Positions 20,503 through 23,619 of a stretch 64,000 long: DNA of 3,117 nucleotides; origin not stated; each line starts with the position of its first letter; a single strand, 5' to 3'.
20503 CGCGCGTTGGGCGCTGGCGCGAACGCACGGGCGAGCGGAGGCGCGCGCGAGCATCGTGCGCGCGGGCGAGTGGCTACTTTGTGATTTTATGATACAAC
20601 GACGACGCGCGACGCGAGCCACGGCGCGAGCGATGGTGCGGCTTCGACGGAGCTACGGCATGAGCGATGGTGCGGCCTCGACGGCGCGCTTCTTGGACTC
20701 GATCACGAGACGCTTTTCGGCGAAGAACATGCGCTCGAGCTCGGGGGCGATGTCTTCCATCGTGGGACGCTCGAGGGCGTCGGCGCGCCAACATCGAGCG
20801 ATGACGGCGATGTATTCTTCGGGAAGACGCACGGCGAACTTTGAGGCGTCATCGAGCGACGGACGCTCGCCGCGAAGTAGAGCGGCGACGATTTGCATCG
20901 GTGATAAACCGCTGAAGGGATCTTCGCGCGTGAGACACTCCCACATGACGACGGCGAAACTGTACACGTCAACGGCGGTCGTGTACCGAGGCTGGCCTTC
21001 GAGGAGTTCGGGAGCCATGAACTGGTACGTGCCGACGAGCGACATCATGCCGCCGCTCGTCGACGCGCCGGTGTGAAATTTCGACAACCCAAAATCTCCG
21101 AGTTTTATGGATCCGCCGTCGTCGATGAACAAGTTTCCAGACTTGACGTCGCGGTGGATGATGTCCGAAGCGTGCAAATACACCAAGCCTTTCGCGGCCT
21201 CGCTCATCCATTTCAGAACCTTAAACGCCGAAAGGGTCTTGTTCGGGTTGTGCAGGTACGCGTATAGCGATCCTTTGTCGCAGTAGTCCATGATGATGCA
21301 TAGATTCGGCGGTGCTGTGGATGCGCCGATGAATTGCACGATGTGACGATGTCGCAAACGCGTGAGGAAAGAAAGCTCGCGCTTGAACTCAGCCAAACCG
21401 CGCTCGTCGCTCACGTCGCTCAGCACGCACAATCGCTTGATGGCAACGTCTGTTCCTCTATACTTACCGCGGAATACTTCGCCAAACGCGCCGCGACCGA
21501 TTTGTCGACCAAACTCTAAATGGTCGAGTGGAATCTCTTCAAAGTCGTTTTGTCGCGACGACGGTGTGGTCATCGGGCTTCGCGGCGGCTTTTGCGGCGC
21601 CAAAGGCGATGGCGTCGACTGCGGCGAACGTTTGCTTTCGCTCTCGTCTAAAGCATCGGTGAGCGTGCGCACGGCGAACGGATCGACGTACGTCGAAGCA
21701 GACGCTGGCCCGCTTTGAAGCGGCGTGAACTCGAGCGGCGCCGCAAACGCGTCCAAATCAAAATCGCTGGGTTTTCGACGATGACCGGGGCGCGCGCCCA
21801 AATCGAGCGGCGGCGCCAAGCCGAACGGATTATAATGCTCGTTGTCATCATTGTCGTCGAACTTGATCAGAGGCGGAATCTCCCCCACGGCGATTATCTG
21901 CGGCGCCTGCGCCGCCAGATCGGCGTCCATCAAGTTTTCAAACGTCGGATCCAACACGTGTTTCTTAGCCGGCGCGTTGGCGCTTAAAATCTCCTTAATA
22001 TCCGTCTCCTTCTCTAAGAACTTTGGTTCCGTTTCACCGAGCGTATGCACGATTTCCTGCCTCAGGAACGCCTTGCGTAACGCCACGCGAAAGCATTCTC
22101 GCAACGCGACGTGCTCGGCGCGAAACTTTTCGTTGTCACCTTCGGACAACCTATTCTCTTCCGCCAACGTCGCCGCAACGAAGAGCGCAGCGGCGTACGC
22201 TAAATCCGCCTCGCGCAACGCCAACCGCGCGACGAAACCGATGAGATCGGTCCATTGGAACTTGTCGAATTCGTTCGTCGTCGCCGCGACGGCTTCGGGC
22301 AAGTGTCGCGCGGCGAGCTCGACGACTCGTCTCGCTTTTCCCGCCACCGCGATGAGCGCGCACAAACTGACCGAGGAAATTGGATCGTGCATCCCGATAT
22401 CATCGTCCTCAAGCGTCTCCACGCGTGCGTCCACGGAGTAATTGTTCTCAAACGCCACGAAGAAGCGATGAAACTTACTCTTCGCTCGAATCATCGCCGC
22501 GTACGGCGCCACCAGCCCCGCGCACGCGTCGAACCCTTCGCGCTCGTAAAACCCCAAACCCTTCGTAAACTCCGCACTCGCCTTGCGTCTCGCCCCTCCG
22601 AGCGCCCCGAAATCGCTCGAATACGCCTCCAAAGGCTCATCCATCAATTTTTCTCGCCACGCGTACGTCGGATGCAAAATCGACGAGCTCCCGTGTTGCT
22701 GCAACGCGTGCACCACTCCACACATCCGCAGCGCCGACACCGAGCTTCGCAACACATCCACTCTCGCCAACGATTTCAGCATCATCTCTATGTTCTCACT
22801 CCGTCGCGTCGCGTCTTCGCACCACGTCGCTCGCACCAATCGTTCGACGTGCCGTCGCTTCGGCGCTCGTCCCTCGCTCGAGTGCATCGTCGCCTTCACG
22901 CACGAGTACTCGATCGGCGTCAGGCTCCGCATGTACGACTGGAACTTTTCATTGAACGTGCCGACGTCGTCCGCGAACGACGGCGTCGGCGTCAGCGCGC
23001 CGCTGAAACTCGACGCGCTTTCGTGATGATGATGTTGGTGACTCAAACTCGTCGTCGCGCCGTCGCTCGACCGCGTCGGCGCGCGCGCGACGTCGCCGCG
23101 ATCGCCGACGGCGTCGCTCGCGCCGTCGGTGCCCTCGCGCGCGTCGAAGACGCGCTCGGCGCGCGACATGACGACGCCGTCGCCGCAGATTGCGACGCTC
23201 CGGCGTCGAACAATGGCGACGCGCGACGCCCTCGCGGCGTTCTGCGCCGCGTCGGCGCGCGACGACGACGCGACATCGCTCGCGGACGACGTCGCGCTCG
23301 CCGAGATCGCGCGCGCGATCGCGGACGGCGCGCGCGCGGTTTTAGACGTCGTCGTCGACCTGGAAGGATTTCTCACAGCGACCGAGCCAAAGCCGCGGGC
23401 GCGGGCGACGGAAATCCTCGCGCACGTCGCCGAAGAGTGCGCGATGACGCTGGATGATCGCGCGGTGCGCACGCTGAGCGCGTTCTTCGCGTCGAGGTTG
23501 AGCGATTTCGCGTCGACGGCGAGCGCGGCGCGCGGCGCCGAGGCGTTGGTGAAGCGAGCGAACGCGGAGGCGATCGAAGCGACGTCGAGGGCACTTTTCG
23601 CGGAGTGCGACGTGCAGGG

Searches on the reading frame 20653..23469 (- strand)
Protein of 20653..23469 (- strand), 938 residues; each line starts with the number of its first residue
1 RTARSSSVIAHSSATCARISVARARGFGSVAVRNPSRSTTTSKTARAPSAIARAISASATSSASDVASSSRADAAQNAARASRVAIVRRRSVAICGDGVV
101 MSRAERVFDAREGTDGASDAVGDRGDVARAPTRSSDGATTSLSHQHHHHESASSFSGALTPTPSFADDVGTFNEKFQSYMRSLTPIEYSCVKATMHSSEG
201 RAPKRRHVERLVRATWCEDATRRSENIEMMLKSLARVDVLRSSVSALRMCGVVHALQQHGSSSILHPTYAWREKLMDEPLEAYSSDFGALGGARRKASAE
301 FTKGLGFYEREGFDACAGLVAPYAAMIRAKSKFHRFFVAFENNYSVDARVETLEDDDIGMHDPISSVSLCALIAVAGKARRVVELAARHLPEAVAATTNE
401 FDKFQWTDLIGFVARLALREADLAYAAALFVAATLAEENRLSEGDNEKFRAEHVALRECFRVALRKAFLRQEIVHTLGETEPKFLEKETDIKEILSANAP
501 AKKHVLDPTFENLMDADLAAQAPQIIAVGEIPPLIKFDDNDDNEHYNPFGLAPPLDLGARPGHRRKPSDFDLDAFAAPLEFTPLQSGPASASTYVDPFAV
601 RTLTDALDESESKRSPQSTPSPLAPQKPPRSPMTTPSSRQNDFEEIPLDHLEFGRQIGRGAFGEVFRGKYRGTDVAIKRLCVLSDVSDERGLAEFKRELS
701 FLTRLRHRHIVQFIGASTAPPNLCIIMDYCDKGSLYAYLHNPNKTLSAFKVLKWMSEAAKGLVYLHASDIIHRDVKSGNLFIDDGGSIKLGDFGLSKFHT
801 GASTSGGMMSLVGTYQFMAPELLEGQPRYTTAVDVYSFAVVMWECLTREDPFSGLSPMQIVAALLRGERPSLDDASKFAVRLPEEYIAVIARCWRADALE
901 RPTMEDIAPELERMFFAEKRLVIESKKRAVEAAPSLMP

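Call 14: search_protein_families(library=pfam, proteins=[window:20653-23469:-], max_evalue=0.001)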
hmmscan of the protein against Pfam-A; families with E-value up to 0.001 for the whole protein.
window:20653-23469:- (938 aa): 3 families
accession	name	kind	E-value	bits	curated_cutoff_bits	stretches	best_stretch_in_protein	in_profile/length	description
PF00069.31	Pkinase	-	9.8e-56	189.5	31.7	1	652-907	2-257/263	Protein kinase domain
PF07714.23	PK_Tyr_Ser-Thr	-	1.1e-55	189.2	23.1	1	651-911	1-258/258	Protein tyrosine and serine/threonine kinase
PF17667.7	Pkinase_fungal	-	3.3e-06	26.5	24.1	1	749-845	286-387/387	Fungal protein kinase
